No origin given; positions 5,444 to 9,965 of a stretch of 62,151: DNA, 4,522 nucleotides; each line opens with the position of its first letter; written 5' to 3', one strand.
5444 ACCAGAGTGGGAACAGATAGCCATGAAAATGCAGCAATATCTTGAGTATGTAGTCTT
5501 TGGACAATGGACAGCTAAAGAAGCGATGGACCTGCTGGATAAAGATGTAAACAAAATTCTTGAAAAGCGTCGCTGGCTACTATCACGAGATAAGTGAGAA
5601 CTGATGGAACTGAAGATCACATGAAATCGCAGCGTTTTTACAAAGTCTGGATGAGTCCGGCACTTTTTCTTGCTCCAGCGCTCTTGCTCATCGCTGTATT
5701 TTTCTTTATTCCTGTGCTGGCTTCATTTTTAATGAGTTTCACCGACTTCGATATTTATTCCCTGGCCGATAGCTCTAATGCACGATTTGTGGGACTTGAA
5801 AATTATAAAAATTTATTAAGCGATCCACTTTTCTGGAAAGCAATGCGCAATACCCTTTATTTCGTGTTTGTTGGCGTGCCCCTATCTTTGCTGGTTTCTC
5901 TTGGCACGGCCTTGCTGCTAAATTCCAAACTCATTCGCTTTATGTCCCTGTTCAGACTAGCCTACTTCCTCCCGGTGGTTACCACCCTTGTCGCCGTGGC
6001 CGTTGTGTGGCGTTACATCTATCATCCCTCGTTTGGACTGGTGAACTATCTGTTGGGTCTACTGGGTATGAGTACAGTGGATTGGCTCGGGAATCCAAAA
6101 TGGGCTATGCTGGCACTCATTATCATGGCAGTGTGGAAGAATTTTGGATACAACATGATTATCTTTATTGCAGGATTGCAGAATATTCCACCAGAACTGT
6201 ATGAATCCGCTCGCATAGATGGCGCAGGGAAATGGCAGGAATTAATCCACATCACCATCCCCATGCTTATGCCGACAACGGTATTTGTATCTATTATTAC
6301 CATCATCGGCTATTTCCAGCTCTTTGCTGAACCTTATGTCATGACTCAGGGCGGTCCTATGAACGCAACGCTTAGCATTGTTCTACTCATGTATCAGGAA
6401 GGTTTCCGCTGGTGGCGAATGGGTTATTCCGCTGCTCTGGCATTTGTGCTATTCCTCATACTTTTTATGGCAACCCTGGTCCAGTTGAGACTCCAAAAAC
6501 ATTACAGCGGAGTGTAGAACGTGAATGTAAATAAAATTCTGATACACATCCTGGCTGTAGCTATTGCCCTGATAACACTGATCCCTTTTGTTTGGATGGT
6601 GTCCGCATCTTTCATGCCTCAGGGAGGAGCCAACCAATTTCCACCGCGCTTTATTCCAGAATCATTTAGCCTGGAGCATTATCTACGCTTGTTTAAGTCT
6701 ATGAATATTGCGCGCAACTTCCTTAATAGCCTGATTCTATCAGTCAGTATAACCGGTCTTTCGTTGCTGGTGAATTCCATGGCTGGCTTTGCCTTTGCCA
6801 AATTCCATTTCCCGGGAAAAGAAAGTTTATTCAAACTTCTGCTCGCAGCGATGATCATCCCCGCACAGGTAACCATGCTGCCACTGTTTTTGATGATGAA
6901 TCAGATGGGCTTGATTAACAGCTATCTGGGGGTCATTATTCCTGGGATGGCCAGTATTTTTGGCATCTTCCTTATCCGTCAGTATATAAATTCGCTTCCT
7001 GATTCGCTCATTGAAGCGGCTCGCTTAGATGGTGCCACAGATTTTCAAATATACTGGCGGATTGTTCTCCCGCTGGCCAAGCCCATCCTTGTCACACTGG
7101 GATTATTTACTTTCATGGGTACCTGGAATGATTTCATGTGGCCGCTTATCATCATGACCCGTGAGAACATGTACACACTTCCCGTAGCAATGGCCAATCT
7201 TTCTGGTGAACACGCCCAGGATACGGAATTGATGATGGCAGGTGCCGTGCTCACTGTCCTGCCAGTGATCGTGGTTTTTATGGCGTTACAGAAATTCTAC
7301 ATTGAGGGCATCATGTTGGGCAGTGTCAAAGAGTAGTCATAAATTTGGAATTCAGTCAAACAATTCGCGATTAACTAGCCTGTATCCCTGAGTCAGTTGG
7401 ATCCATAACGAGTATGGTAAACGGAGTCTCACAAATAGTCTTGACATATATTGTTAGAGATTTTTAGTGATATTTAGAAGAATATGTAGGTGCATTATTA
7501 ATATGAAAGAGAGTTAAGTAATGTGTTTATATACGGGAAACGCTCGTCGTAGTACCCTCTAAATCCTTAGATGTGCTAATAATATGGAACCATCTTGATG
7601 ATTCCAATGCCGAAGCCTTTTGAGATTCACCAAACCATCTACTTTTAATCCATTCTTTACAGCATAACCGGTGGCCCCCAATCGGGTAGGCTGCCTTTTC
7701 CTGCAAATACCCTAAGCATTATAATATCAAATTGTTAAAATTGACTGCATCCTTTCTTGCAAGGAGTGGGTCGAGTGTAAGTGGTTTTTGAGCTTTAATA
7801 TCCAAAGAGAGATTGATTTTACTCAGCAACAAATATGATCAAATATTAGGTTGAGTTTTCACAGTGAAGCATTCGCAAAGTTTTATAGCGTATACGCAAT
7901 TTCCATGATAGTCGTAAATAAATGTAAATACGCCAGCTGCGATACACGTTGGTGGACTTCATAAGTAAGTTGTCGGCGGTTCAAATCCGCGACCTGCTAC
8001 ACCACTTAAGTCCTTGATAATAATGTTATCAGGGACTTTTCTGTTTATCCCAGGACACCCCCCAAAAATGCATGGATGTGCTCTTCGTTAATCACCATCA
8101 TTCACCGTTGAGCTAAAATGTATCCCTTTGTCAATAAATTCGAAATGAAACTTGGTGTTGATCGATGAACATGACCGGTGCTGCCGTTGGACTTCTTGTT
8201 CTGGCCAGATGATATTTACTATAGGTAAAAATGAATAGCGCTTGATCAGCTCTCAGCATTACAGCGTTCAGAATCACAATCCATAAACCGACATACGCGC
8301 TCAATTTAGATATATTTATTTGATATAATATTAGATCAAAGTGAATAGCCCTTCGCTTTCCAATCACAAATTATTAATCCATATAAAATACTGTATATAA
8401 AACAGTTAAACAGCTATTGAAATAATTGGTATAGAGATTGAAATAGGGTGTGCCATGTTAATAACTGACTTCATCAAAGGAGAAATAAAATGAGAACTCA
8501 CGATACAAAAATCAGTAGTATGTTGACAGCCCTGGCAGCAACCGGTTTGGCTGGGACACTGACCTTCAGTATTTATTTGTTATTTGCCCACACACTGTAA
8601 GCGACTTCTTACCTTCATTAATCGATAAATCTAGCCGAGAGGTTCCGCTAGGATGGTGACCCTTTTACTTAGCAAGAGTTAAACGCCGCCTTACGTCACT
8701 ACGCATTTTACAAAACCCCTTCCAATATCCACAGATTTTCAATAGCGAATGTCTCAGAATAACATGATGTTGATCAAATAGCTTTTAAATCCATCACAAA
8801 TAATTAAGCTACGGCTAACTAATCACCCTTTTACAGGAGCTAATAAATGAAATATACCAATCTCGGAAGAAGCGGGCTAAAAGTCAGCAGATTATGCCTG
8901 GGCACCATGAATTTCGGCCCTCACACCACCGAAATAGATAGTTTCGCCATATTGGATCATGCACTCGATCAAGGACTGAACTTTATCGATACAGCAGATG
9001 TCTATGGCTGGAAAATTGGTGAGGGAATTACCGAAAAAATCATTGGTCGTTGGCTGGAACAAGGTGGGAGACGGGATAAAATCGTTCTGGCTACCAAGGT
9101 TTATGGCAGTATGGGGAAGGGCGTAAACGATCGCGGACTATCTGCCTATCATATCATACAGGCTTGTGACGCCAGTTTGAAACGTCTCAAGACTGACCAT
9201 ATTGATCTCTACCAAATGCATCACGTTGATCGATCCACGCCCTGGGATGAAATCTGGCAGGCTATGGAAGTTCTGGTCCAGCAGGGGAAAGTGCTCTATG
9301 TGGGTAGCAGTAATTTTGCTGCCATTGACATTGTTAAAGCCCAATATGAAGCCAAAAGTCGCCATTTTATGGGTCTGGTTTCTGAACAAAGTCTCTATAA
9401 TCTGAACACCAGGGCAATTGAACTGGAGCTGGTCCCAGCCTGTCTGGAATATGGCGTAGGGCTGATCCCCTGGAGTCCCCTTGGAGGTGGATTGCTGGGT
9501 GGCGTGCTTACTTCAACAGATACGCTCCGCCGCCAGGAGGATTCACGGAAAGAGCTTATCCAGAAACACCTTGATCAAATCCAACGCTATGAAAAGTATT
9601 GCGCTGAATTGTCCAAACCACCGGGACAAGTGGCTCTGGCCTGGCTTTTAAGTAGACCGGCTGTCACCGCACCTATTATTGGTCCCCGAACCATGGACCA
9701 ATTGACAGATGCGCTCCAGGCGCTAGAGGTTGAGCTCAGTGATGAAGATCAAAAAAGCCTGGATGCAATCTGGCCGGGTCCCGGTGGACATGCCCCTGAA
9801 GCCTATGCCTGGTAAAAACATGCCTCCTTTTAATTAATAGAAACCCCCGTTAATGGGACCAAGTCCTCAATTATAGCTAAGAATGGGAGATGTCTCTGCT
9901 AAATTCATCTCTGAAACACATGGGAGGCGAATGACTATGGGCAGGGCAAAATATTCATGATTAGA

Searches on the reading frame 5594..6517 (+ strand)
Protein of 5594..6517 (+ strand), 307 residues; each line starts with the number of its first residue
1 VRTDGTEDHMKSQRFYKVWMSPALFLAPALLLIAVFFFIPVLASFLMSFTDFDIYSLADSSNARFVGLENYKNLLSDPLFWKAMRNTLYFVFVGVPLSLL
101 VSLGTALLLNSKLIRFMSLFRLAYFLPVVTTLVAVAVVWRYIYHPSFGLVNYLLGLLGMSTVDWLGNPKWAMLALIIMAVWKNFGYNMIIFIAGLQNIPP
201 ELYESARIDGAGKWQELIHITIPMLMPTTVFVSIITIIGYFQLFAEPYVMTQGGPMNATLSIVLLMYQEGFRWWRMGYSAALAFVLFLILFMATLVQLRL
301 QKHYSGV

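Call 60: search_protein_families(library=pfam, proteins=[window:5594-6517:+], max_evalue=0.001)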
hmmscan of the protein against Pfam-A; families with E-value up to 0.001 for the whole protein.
window:5594-6517:+ (307 aa): 1 family
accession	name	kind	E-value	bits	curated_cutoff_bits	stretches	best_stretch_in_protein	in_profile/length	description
PF00528.27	BPD_transp_1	-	9.3e-20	71.6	26.4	1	117-302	21-180/184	Binding-protein-dependent transport system inner membrane component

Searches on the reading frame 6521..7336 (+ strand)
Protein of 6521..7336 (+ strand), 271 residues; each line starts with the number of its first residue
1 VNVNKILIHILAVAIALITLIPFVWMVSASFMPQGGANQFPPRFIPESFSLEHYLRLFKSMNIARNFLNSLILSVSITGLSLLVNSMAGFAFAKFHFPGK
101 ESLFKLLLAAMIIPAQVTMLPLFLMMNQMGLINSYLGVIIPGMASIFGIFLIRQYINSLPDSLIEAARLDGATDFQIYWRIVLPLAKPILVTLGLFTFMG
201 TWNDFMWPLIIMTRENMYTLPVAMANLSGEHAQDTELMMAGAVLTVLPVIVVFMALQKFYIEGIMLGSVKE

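Call 60: search_protein_families(library=pfam, proteins=[window:6521-7336:+], max_evalue=0.001)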
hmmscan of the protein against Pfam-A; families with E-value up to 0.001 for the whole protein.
window:6521-7336:+ (271 aa): 1 family
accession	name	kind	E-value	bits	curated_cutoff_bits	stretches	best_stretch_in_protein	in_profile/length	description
PF00528.27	BPD_transp_1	-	5.1e-22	78.9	26.4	1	87-259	3-177/184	Binding-protein-dependent transport system inner membrane component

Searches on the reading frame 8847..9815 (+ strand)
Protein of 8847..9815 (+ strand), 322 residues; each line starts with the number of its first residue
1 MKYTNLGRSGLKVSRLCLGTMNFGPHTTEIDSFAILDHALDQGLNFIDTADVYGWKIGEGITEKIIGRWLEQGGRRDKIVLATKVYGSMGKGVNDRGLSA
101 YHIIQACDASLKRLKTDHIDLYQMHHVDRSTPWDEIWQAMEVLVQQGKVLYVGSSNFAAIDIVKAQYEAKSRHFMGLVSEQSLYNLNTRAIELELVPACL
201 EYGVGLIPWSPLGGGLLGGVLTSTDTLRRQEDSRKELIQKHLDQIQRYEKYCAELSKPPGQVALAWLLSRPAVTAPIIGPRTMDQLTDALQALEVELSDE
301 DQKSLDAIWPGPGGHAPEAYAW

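Call 60: search_protein_families(library=pfam, proteins=[window:8847-9815:+], max_evalue=0.001)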
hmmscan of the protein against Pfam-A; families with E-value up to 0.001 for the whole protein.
window:8847-9815:+ (322 aa): 1 family
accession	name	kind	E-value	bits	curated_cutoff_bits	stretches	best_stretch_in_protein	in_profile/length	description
PF00248.27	Aldo_ket_red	-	2e-74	250.7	24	1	15-309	1-290/291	Aldo/keto reductase family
